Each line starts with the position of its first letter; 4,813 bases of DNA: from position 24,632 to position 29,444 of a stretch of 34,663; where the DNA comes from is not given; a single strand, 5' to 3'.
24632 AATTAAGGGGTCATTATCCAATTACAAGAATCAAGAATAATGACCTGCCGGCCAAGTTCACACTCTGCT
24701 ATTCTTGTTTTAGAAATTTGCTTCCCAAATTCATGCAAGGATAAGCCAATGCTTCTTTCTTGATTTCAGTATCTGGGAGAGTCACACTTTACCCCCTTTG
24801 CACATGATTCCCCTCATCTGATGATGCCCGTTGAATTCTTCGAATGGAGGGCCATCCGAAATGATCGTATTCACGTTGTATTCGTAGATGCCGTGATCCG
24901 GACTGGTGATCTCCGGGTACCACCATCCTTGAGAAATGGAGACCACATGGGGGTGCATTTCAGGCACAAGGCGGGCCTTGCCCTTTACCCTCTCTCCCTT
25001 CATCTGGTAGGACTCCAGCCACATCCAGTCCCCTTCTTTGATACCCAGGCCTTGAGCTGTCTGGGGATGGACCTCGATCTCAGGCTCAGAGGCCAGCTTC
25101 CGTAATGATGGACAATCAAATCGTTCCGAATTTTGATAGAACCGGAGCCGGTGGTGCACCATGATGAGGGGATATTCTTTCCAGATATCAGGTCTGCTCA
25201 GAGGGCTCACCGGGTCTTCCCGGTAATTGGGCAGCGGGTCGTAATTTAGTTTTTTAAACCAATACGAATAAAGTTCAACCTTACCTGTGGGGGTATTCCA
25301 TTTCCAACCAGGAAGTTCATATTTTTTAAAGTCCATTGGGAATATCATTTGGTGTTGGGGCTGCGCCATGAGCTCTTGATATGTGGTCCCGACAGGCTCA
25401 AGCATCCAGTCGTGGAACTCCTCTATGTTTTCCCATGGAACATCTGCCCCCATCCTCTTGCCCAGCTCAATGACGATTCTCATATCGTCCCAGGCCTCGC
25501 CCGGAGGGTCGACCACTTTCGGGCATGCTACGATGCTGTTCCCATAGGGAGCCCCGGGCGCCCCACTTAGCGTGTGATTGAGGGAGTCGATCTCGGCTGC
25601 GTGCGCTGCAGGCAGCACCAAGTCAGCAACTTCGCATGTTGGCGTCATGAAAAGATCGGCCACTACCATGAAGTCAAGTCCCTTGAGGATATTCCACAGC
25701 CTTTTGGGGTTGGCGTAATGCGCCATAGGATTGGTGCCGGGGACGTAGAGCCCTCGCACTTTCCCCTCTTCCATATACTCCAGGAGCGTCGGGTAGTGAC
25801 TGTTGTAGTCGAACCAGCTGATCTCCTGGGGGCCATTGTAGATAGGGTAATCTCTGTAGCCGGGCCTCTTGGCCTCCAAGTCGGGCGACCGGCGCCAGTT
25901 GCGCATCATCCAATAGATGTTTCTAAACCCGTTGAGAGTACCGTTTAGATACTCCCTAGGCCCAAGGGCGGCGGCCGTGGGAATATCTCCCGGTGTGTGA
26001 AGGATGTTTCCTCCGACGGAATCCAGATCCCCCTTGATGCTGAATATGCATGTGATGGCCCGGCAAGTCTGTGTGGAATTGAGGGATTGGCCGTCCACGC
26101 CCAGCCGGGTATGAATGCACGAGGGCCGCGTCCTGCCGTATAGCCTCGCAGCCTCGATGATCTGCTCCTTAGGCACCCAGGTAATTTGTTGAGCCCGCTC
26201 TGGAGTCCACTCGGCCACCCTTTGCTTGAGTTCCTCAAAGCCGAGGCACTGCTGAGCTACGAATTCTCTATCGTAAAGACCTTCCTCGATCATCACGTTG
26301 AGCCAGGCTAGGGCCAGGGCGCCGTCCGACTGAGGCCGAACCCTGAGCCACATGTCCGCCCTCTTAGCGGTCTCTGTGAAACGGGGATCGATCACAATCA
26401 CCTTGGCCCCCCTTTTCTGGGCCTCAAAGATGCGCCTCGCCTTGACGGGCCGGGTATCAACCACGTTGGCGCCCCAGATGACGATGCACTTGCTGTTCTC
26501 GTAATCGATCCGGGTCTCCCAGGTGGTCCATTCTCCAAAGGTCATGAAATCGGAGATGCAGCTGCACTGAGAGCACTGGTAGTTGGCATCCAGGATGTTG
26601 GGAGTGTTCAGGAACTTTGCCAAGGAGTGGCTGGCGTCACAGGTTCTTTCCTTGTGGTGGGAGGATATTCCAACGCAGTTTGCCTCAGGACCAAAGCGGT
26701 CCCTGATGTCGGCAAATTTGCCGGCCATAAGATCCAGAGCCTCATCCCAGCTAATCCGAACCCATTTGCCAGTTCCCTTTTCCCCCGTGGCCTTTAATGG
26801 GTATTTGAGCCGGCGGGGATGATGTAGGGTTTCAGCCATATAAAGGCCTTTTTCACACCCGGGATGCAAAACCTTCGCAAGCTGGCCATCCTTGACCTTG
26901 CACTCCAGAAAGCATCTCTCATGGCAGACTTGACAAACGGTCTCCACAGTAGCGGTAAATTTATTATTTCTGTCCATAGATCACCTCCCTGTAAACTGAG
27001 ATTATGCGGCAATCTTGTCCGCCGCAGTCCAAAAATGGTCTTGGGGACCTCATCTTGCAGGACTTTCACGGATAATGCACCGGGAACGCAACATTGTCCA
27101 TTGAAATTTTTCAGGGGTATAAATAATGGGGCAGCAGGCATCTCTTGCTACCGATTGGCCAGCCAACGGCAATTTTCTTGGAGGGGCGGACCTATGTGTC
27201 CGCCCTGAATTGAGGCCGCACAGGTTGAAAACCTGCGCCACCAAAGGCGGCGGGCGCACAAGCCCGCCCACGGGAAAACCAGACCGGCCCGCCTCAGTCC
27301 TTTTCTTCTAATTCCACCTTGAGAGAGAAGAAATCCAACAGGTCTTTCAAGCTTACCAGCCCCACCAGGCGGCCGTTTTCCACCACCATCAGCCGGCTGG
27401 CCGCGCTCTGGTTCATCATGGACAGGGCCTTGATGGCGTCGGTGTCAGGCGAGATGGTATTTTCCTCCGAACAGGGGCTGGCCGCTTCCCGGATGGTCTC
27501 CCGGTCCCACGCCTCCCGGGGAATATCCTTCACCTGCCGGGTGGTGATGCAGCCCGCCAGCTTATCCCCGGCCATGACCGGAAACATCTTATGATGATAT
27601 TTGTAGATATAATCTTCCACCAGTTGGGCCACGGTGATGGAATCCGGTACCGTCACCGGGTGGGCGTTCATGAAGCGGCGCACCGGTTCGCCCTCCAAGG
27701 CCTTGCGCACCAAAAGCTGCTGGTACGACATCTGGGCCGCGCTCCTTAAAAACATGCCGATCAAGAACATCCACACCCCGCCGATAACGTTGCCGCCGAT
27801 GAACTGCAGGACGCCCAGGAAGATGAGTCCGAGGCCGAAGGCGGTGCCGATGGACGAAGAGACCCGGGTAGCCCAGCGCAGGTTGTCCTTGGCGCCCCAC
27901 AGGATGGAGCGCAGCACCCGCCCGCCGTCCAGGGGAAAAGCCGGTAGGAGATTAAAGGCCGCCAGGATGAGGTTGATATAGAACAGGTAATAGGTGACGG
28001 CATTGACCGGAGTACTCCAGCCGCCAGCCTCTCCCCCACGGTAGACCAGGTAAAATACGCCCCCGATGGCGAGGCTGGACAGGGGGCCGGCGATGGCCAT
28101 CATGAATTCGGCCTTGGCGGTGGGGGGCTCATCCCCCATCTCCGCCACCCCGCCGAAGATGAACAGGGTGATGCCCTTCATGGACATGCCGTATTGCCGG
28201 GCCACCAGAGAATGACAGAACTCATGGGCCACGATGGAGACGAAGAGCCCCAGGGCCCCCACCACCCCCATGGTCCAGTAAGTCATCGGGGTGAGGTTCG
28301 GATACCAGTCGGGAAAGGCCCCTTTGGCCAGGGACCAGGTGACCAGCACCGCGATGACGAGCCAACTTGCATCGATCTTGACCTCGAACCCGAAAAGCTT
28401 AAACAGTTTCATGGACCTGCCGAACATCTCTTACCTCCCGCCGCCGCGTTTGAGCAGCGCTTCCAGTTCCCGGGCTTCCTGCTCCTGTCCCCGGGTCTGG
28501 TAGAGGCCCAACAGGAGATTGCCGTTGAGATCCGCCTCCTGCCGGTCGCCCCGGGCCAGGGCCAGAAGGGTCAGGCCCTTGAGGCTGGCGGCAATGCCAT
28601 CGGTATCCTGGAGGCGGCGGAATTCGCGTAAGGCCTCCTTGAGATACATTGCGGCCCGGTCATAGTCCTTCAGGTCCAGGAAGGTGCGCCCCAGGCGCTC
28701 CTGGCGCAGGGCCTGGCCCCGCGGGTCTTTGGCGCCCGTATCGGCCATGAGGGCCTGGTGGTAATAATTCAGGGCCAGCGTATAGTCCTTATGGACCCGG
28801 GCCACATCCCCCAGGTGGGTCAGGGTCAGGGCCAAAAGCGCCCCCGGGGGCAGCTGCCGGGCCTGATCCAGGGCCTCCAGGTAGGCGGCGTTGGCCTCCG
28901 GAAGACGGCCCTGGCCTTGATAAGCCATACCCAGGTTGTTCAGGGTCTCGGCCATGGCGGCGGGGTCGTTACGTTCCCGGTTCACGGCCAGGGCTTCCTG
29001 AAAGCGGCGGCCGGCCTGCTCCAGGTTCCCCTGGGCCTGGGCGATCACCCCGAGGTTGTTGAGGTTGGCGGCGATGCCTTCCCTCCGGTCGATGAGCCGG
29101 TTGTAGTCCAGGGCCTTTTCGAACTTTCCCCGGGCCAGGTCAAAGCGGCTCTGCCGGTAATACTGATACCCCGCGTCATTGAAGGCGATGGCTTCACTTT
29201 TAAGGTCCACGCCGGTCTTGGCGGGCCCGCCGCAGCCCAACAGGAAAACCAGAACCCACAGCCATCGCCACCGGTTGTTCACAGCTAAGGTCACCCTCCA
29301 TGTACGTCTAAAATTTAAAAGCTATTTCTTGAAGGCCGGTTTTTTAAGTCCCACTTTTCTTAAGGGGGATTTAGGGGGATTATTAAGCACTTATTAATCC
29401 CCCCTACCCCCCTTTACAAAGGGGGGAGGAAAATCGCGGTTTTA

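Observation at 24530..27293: Stand-alone acetylene-hydratase-like Mo/W enzyme in a lower-GC pocket, with His replacing the catalytic Asp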

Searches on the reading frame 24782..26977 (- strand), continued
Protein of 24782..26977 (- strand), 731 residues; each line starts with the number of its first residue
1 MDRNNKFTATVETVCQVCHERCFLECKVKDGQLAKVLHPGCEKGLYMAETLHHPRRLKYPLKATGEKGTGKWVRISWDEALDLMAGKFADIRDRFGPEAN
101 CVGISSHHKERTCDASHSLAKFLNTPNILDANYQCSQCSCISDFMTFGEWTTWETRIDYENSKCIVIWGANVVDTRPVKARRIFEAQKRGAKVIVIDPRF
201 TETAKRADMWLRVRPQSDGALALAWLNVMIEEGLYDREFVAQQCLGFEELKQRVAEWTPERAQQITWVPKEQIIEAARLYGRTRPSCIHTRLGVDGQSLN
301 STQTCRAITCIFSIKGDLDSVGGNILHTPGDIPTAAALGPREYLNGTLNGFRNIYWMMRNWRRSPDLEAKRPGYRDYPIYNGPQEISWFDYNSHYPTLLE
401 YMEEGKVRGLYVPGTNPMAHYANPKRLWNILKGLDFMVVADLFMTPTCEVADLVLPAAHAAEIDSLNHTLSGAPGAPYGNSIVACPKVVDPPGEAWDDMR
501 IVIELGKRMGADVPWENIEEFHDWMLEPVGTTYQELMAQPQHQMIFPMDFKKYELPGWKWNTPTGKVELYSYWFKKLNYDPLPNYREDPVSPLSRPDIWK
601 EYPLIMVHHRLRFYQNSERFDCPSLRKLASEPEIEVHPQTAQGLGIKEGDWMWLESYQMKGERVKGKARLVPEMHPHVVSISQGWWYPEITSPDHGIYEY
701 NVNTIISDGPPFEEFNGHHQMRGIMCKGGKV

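Call 85: find_encoding_contigs(protein=window:24782-26977:-, flank=10000, max_places=6)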
Protein window:24782-26977:- (731 aa): 3 contigs read that carry it; 3 places shown.
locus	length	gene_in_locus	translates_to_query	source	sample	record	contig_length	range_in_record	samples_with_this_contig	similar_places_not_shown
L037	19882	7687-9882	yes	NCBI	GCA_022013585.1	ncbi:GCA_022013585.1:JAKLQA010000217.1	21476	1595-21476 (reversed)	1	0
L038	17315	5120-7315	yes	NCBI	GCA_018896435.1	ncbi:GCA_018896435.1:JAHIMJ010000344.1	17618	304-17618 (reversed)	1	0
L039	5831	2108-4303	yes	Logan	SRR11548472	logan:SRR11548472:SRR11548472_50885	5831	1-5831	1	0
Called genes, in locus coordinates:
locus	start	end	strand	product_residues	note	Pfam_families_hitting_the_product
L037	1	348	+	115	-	?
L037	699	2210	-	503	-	PF01590:GAF, PF13185:GAF_2, PF00158:Sigma54_activat, PF14532:Sigma54_activ_2, PF07728:AAA_5 (weak), PF25601:AAA_lid_14, PF02954:HTH_8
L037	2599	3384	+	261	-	PF02405:MlaE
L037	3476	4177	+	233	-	PF00005:ABC_tran, PF13304:AAA_21 (faint)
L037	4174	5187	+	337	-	PF02470:MlaD, PF28544:Helical_needle (weak)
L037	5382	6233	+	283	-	-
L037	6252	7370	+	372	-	PF13398:Peptidase_M50B (weak), PF02163:Peptidase_M50, PF00571:CBS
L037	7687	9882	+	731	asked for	PF00384:Molybdopterin, PF01568:Molydop_binding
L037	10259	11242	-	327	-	PF00480:ROK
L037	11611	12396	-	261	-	PF01734:Patatin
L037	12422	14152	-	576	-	PF01875:Memo, PF09587:PGA_cap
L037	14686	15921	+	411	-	PF02321:OEP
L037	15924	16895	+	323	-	PF25917:BSH_RND (weak), PF25876:HH_MFP_RND (weak)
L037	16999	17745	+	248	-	PF12704:MacB_PCD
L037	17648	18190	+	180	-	PF00005:ABC_tran, PF02463:SMC_N (weak)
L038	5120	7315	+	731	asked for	PF00384:Molybdopterin, PF01568:Molydop_binding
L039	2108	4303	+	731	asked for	PF00384:Molybdopterin, PF01568:Molydop_binding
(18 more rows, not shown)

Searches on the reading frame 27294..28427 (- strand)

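Call 15: search_protein_families(library=pfam, proteins=[window:27294-28427:-], max_evalue=0.00001)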
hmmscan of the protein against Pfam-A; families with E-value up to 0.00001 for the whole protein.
window:27294-28427:- (377 aa): 2 families
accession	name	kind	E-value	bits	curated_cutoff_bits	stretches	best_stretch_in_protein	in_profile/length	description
PF02163.28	Peptidase_M50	-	3.8e-22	79.2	27.2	2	58-129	3-100/221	Peptidase family M50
PF00571.33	CBS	-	4.1e-16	59.5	24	1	324-367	11-55/57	CBS domain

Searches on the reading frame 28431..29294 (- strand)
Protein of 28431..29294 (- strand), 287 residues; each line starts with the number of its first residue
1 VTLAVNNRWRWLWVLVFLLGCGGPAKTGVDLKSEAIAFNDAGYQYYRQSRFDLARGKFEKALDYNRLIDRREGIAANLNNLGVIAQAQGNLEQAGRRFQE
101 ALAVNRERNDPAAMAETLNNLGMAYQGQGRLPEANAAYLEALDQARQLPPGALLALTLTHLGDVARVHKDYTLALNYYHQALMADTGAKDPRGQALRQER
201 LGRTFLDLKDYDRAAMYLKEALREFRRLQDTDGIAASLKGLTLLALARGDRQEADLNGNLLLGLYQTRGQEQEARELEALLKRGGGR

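Call 15: search_protein_families(library=pfam, proteins=[window:28431-29294:-], max_evalue=0.00001)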
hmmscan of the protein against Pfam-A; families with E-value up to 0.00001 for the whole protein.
window:28431-29294:- (287 aa): 8 families
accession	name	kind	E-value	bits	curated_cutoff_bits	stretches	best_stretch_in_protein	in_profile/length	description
PF13424.12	TPR_12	-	7e-25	87.5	30.1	2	114-182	2-72/77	Tetratricopeptide repeat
PF07719.23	TPR_2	-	3.2e-16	58.5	27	0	115-145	1-31/34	Tetratricopeptide repeat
PF00515.34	TPR_1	-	6.3e-15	54.7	27.8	0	115-143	1-29/34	Tetratricopeptide repeat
PF17874.7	TPR_MalT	-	1.2e-11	45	45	1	84-255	10-181/336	MalT-like TPR region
PF13374.12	TPR_10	-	4.8e-09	36.4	27.5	0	115-143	2-30/42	Tetratricopeptide repeat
PF13176.12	TPR_7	-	6.8e-09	35.6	27.9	0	78-111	2-35/36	Tetratricopeptide repeat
PF13181.12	TPR_8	-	1.2e-08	34.8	25.7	0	115-145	1-31/34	Tetratricopeptide repeat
PF13432.12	TPR_16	-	2e-06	28.6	32.7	0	81-147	3-63/65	Tetratricopeptide repeat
